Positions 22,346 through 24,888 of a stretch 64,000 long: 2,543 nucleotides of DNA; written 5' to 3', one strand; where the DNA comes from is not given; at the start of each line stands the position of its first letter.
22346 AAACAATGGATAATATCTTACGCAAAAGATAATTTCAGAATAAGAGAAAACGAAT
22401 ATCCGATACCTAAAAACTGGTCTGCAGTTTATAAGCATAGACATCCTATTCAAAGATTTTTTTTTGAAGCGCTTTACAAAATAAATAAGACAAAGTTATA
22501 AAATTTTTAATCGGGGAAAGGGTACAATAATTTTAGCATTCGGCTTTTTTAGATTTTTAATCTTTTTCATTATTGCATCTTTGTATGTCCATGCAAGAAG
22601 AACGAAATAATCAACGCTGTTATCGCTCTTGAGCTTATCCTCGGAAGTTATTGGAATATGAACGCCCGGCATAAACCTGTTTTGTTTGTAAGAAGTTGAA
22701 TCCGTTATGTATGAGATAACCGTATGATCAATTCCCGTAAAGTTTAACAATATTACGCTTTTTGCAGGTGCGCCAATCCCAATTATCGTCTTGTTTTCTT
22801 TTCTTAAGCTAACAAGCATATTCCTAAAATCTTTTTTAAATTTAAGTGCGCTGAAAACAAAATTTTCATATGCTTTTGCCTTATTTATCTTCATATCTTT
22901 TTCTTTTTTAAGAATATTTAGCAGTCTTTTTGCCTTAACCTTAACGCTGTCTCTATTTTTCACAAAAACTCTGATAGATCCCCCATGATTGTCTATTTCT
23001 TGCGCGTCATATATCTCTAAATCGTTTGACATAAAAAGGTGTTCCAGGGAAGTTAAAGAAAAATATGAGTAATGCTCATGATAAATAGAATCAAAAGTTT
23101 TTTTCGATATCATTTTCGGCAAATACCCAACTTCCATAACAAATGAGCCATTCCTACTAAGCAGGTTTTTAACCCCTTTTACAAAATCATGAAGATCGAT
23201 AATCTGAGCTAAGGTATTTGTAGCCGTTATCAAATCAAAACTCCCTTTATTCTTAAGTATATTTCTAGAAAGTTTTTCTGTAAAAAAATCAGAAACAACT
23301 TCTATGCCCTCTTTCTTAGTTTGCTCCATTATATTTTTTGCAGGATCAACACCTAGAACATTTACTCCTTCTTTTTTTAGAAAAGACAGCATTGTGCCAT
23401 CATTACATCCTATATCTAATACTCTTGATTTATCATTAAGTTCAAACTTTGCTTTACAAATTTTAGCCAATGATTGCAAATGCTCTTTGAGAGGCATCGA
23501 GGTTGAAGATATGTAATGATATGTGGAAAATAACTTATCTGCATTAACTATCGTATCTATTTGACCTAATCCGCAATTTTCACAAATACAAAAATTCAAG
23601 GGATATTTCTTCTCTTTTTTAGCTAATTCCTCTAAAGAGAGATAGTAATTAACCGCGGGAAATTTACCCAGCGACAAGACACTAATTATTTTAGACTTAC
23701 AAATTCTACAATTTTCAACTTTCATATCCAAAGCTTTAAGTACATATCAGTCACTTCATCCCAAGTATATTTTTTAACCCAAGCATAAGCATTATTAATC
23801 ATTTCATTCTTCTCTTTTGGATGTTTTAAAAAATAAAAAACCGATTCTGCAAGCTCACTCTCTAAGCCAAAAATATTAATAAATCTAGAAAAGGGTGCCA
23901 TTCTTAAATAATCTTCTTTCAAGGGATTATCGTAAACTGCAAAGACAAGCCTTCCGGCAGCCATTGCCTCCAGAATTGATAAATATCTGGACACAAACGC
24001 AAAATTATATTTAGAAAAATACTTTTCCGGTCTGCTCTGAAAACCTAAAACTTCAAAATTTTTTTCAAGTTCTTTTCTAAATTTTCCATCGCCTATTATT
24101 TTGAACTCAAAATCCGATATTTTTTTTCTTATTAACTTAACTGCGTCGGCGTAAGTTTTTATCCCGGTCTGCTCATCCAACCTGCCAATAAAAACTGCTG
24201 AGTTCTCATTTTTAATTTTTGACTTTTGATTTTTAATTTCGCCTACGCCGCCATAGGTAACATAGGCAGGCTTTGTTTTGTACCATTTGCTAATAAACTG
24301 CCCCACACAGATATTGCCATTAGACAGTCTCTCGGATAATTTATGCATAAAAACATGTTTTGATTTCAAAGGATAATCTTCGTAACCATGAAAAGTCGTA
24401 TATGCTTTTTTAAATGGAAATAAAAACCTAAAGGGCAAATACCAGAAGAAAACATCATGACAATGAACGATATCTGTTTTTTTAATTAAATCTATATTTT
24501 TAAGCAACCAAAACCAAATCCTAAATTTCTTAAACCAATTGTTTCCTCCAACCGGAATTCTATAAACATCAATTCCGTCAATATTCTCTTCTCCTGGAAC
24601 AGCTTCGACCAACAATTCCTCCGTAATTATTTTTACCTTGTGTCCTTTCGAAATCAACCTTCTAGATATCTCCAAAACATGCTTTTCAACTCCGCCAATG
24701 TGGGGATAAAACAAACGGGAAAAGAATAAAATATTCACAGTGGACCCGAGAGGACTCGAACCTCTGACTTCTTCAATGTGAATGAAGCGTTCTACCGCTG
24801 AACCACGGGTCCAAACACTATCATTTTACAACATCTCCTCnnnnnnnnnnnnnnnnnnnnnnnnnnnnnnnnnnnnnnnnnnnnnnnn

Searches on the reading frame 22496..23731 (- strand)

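Call 11: search_protein_families(library=pfam, proteins=[window:22496-23731:-], max_evalue=0.00001)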
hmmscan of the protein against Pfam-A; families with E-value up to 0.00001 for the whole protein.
window:22496-23731:- (411 aa): 8 families
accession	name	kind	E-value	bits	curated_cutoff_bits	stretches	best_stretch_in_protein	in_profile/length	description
PF08484.17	Methyltransf_14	-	1.4e-44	152.1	23.5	1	248-406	2-160/160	C-methyltransferase C-terminal domain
PF13489.12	Methyltransf_23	-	1.7e-19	70.6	27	1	97-240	19-161/164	Methyltransferase domain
PF08421.16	Methyltransf_13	-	1e-15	58.1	31.3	1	8-68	1-62/62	Putative zinc binding domain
PF08242.18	Methyltransf_12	-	7.6e-14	52.7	30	1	105-196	1-97/98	Methyltransferase domain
PF08241.18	Methyltransf_11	-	1.7e-10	41.8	21.2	1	105-199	1-95/95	Methyltransferase domain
PF13847.12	Methyltransf_31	-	2.9e-09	37.2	27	1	99-211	2-125/145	Methyltransferase domain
PF13649.12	Methyltransf_25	-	7.8e-09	36.6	27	1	104-195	1-97/97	Methyltransferase domain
PF07021.18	MetW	-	1.1e-07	32.1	21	1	99-176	12-87/193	Methionine biosynthesis protein MetW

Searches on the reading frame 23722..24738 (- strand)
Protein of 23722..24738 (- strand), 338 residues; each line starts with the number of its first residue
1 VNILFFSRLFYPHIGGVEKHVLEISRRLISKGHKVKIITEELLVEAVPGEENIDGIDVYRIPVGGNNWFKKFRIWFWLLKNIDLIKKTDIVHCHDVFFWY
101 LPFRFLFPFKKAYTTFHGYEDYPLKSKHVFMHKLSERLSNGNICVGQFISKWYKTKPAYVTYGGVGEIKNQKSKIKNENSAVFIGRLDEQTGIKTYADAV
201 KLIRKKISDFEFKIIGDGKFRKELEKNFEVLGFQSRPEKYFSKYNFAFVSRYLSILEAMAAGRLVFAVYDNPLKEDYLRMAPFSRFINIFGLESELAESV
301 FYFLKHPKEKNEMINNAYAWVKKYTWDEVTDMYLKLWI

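Call 11: search_protein_families(library=pfam, proteins=[window:23722-24738:-], max_evalue=0.00001)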
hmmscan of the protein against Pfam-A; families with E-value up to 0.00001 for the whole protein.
window:23722-24738:- (338 aa): 4 families
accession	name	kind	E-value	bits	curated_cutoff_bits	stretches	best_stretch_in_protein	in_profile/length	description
PF13439.12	Glyco_transf_4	-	5e-15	56.4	28.5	1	14-155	1-150/170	Glycosyltransferase Family 4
PF00534.26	Glycos_transf_1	-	1e-11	45.1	26.4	1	167-320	4-172/172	Glycosyl transferases group 1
PF13692.12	Glyco_trans_1_4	-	1.5e-10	41.9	27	1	180-267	3-105/142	Glycosyl transferases group 1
PF13579.12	Glyco_trans_4_4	-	3.3e-06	28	29.7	1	15-97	1-80/158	Glycosyl transferase 4-like domain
